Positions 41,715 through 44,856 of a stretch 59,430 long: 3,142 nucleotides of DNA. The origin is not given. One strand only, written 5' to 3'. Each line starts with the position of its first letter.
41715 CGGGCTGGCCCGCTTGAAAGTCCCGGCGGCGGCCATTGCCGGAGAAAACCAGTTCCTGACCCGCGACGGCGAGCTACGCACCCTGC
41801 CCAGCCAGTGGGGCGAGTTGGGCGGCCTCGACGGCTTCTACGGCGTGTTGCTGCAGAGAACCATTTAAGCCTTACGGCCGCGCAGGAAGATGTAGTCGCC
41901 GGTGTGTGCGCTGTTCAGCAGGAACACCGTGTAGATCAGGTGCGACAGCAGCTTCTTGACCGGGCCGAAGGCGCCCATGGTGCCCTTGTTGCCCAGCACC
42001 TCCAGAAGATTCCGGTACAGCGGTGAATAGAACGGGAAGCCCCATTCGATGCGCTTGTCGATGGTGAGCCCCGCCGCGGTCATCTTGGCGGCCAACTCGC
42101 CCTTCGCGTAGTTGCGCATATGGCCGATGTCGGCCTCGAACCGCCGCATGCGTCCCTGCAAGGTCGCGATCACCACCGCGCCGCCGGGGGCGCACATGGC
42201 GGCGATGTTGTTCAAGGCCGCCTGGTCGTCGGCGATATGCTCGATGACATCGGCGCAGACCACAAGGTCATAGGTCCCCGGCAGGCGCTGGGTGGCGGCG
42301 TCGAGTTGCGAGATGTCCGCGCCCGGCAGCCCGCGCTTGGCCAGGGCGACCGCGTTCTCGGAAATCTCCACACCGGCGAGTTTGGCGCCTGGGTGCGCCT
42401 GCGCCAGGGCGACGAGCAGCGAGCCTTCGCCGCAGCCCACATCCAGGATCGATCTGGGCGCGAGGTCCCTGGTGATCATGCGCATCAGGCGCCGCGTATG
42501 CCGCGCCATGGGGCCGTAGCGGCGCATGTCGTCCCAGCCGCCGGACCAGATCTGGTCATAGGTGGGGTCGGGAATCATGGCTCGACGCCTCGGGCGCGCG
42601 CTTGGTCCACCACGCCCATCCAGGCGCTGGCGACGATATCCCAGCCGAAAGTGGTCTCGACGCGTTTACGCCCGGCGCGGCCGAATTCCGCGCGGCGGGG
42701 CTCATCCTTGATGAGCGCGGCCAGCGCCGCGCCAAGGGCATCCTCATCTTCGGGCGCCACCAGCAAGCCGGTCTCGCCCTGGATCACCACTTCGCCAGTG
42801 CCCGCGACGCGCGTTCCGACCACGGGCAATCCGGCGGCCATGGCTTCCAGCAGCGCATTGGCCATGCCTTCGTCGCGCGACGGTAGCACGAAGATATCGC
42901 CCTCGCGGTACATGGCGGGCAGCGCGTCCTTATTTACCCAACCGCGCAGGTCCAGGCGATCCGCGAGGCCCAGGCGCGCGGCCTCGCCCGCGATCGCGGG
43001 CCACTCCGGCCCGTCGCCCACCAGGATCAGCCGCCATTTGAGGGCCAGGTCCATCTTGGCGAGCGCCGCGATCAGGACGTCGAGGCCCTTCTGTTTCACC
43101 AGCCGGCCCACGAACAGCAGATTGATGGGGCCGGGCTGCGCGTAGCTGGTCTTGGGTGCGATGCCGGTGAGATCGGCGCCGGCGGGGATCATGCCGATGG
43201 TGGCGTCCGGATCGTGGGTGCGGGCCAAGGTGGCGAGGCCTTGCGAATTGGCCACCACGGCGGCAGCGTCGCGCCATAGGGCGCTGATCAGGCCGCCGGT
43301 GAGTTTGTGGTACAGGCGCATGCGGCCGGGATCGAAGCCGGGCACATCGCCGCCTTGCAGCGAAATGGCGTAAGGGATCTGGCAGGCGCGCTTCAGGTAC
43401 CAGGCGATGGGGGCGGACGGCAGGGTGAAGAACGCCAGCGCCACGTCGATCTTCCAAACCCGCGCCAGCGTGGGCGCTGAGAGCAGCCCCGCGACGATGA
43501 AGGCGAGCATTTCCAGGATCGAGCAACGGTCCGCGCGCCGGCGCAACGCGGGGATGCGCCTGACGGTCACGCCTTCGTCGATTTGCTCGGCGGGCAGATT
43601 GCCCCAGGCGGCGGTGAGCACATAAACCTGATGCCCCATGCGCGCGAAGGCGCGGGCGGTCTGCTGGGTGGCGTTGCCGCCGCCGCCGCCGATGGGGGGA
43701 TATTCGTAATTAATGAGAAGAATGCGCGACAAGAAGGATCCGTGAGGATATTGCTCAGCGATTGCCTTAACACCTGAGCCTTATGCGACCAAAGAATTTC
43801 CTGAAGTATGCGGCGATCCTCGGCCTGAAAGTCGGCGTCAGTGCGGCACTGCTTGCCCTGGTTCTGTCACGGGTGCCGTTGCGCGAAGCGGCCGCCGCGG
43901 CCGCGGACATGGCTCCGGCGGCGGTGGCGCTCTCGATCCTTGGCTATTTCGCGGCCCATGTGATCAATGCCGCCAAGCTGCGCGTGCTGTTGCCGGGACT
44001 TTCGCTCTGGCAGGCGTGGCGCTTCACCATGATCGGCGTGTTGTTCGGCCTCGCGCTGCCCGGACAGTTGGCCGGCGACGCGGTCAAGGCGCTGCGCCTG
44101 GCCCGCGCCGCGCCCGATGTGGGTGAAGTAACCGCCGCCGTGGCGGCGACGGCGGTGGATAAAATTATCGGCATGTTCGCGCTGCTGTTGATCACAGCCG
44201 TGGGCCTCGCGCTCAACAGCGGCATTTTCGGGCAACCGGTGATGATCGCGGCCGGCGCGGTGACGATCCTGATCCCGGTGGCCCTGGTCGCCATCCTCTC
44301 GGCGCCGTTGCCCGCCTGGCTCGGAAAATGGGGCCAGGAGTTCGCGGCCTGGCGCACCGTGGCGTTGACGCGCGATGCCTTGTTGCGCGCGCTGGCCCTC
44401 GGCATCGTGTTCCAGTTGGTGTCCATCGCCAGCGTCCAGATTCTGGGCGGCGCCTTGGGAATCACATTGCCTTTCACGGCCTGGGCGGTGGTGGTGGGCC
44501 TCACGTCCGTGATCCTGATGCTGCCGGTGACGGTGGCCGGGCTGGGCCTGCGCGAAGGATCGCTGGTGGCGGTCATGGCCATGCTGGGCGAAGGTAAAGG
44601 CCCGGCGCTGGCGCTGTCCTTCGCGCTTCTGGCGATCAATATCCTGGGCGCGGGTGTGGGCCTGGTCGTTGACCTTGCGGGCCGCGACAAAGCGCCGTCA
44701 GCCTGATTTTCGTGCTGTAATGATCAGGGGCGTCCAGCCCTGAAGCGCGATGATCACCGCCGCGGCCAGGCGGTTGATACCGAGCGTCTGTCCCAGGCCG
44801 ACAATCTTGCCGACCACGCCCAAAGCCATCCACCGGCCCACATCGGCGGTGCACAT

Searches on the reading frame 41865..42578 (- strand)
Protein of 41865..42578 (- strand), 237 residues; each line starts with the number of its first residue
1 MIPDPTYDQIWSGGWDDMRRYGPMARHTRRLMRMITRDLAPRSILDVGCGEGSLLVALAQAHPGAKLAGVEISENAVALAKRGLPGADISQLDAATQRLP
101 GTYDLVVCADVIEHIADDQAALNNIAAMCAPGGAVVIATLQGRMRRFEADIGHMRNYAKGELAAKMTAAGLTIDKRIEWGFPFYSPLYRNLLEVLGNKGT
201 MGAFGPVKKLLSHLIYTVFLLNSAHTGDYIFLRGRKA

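Call 80: search_protein_families(library=pfam, proteins=[window:41865-42578:-], max_evalue=0.00001)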
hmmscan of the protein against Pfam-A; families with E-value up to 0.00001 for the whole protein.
window:41865-42578:- (237 aa): 10 families
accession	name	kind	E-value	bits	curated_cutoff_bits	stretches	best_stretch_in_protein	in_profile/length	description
PF13489.12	Methyltransf_23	-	5e-20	72.3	27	1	29-173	11-161/164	Methyltransferase domain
PF08242.18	Methyltransf_12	-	1.5e-18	67.8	30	1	45-134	1-97/98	Methyltransferase domain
PF13649.12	Methyltransf_25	-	2.2e-16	60.7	27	1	44-133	1-97/97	Methyltransferase domain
PF08241.18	Methyltransf_11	-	4.6e-16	59.7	21.2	1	45-137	1-95/95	Methyltransferase domain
PF13847.12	Methyltransf_31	-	4.9e-15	55.9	27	1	43-143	6-114/145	Methyltransferase domain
PF05175.20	MTS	-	1.3e-08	35.1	23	1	28-108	20-104/170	Methyltransferase small domain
PF05401.17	NodS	-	1.9e-08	34.8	24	1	28-138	31-145/201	Nodulation protein S (NodS)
PF02353.26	CMAS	-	1.3e-06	28.4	27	1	43-149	65-176/273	Mycolic acid cyclopropane synthetase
PF02390.23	Methyltransf_4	-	2.3e-06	27.6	24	1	44-78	5-39/173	Putative methyltransferase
PF01209.24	Ubie_methyltran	-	6.9e-06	26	20.1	1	29-137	36-151/233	ubiE/COQ5 methyltransferase family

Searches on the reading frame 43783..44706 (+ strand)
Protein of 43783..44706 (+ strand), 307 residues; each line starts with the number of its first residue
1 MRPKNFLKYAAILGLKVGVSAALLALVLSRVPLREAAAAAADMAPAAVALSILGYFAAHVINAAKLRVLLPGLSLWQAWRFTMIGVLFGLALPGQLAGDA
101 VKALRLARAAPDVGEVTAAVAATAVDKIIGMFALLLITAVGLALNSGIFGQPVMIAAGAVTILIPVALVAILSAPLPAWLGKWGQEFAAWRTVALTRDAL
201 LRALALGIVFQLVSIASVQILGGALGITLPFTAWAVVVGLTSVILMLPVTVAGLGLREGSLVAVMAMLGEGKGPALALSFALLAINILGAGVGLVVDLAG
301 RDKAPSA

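Call 80: search_protein_families(library=pfam, proteins=[window:43783-44706:+], max_evalue=0.00001)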
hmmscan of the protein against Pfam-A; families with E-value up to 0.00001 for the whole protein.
window:43783-44706:+ (307 aa): 1 family
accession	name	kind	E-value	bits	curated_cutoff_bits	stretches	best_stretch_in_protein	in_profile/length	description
PF03706.18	LPG_synthase_TM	-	3.5e-23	83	33.4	1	15-283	3-289/302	Lysylphosphatidylglycerol synthase TM region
